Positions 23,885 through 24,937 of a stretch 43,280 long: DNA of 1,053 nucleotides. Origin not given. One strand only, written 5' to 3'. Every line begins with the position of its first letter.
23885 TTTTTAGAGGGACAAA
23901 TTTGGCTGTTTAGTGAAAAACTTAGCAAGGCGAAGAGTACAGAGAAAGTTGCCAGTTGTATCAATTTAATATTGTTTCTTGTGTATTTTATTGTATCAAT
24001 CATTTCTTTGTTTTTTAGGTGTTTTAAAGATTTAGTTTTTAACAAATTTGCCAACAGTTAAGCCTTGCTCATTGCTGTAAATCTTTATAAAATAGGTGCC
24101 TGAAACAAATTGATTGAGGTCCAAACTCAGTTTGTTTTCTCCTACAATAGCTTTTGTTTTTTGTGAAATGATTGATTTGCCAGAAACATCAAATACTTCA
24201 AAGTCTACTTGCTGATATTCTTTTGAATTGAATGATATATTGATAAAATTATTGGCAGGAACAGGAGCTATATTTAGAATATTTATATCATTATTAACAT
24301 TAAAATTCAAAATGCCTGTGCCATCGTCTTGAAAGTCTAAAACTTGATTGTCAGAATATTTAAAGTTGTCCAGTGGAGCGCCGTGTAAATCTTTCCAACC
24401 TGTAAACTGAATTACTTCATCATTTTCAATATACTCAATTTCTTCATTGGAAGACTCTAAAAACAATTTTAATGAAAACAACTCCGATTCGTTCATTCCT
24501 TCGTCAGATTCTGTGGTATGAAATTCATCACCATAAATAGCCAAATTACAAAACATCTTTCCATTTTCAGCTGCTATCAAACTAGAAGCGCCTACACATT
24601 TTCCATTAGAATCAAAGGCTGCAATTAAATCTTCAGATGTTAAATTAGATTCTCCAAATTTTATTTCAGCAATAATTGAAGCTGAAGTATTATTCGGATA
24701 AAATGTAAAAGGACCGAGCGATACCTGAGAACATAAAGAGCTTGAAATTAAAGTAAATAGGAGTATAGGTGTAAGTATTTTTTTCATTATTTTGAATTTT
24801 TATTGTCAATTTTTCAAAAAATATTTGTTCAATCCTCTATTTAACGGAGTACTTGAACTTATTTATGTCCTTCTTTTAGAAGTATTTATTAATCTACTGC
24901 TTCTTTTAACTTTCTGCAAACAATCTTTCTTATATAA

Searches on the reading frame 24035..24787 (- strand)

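Call 28: search_protein_families(library=pfam, proteins=[window:24035-24787:-], max_evalue=0.001)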
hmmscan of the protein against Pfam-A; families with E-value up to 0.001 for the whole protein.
window:24035-24787:- (251 aa): 2 families
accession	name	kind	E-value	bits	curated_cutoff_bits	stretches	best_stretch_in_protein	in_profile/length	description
PF18962.6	Por_Secre_tail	-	2.4e-15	57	27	1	175-247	3-72/75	Secretion system C-terminal sorting domain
PF11589.14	DUF3244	-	0.00028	21.3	25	1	178-249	27-95/96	Domain of unknown function (DUF3244)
